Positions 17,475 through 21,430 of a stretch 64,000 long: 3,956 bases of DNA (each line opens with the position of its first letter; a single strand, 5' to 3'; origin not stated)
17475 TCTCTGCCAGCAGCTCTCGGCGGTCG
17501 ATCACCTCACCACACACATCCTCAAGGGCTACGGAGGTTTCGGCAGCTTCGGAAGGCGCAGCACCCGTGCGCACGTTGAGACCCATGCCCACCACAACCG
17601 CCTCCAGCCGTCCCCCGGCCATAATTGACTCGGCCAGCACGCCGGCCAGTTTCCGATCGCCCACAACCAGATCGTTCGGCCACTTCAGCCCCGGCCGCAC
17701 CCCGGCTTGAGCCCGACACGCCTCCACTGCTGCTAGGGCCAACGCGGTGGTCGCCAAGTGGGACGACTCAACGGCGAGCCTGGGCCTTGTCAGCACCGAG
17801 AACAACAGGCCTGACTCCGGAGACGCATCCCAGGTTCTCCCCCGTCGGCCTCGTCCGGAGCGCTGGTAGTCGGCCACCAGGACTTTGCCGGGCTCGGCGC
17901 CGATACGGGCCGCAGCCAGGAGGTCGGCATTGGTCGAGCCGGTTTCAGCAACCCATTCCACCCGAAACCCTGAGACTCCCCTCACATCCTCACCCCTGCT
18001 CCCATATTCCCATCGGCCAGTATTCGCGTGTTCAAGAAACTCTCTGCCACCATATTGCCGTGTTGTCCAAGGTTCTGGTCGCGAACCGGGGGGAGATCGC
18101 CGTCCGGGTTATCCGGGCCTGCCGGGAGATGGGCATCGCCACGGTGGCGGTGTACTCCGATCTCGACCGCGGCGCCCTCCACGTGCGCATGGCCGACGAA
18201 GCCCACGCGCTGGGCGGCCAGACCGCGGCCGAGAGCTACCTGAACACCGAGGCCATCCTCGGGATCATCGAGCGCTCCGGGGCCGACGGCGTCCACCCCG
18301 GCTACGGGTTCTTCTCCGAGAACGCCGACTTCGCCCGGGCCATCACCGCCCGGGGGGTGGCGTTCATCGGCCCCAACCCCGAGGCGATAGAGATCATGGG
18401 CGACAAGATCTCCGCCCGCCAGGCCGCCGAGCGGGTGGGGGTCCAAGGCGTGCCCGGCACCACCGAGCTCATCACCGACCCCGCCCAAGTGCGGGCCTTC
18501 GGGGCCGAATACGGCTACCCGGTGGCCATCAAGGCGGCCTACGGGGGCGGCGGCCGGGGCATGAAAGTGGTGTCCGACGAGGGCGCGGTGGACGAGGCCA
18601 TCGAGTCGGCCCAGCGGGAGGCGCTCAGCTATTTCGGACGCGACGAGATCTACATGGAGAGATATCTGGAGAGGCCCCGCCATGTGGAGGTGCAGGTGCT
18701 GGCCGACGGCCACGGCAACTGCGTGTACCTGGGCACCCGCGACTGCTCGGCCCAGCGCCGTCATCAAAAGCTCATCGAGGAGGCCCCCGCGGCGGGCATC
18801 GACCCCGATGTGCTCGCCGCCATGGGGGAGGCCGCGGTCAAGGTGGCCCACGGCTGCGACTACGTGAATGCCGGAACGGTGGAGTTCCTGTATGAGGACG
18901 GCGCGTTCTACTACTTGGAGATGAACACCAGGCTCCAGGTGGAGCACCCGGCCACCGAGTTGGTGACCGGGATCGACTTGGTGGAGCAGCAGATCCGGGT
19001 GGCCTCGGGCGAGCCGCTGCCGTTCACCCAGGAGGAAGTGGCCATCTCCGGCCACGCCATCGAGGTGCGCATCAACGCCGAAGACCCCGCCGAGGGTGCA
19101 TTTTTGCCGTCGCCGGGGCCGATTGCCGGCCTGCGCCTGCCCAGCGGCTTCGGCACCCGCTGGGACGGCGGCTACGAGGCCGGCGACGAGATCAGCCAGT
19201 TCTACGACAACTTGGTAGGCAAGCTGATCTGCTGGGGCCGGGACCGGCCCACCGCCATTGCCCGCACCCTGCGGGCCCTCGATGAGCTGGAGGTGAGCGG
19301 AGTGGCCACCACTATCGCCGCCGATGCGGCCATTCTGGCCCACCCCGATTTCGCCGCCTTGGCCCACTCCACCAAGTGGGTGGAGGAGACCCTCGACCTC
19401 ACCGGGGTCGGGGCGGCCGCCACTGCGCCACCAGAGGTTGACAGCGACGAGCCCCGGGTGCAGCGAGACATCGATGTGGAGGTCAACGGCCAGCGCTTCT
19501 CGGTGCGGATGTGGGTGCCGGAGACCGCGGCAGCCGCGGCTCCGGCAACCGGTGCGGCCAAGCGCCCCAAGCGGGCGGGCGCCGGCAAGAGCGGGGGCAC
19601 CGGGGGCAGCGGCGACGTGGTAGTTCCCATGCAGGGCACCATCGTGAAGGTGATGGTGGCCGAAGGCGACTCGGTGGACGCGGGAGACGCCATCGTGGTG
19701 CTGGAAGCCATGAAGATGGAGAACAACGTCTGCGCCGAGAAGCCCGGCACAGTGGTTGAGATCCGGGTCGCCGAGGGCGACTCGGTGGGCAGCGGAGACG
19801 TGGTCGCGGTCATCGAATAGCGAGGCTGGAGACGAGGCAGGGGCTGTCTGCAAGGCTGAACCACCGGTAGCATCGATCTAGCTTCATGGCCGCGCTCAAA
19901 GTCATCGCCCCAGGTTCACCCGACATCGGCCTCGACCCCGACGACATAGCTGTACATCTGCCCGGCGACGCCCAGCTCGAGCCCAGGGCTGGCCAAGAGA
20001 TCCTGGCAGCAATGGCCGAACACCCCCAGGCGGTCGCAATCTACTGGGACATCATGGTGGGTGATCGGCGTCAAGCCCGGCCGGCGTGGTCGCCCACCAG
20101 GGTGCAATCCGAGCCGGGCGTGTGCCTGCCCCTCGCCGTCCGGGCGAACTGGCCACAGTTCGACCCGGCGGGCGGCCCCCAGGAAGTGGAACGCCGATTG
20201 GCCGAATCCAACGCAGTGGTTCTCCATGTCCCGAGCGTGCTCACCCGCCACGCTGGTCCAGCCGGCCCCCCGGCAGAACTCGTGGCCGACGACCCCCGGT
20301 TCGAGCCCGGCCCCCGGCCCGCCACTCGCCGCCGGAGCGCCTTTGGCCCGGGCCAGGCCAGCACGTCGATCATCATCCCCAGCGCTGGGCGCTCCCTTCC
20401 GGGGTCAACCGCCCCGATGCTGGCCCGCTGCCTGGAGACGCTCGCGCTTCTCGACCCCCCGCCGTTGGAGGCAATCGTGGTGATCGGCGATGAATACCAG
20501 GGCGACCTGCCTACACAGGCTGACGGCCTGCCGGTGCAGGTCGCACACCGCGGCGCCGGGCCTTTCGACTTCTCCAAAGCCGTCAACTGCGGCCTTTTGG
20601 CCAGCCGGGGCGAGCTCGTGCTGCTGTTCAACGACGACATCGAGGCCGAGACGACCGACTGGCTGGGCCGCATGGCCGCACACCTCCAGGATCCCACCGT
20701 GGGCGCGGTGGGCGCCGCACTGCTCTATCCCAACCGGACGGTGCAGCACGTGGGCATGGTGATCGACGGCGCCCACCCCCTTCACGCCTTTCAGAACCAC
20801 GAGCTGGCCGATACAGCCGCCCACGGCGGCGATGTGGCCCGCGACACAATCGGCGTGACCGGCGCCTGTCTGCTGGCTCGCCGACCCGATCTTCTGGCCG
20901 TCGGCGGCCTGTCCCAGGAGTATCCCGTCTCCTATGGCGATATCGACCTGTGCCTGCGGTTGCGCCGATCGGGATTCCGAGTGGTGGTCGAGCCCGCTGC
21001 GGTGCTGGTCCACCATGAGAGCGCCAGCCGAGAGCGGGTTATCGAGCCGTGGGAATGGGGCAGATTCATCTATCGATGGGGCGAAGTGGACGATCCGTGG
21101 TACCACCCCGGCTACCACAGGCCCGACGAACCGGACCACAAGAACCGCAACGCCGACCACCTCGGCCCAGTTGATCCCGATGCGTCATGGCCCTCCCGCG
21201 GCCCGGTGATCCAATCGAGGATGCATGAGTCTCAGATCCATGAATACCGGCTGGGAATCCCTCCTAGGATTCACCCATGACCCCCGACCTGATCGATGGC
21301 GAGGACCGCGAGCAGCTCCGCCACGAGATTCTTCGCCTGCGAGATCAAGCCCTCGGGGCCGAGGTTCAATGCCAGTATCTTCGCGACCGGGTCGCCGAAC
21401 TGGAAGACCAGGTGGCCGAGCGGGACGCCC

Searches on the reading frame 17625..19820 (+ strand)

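Call 13: search_protein_families(library=pfam, proteins=[window:17625-19820:+], max_evalue=0.001)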
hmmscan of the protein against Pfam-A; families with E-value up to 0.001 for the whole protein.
window:17625-19820:+ (731 aa): 7 families
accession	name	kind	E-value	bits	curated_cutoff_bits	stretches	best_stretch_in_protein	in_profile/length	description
PF02786.22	CPSase_L_D2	-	9.1e-73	244.7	19.8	1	260-466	1-209/211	Carbamoyl-phosphate synthase L chain, ATP binding domain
PF00289.28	Biotin_carb_N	-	2.4e-45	153.9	25.5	1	148-255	3-110/110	Biotin carboxylase, N-terminal domain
PF02785.25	Biotin_carb_C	-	6e-32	110.4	32.4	1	480-588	1-108/108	Biotin carboxylase C-terminal domain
PF00364.28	Biotin_lipoyl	-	1.2e-17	63.9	22.1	1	664-730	2-73/73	Biotin-requiring enzyme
PF02222.28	ATP-grasp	-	5.4e-06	26.6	27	1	282-436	15-162/179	ATP-grasp domain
PF13533.13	Biotin_lipoyl_2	-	6.3e-06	26.3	29.8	0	706-731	7-32/32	Biotin-lipoyl like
PF07478.18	Dala_Dala_lig_C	-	2.1e-05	24.6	24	1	289-435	28-174/204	D-ala D-ala ligase C-terminus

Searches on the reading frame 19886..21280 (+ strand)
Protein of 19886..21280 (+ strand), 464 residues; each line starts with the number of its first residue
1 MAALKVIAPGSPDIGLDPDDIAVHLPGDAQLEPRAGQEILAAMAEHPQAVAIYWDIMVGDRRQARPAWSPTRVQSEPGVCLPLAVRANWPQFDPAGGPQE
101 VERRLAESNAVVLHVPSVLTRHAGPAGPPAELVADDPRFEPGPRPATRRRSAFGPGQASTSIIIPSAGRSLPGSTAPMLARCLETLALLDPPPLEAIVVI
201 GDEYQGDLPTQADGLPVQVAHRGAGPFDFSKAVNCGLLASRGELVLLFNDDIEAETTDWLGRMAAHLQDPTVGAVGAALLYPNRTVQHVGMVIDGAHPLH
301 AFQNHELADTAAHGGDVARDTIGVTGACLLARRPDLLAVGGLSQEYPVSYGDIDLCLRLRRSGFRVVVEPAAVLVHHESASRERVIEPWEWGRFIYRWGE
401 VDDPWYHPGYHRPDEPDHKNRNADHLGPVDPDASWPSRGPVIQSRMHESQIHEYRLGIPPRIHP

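Call 13: search_protein_families(library=pfam, proteins=[window:19886-21280:+], max_evalue=0.001)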
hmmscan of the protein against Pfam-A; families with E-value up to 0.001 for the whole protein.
window:19886-21280:+ (464 aa): 3 families
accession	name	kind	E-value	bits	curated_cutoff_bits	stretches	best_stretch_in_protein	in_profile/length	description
PF00535.33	Glycos_transf_2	-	1.7e-10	41.6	23.3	1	161-281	1-118/168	Glycosyl transferase family 2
PF13641.12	Glyco_tranf_2_3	-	9.9e-07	29.4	27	1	160-378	3-213/230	Glycosyltransferase like family 2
PF13506.12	Glyco_transf_21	-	0.00016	21.6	21.7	1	236-379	25-157/174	Glycosyl transferase family 21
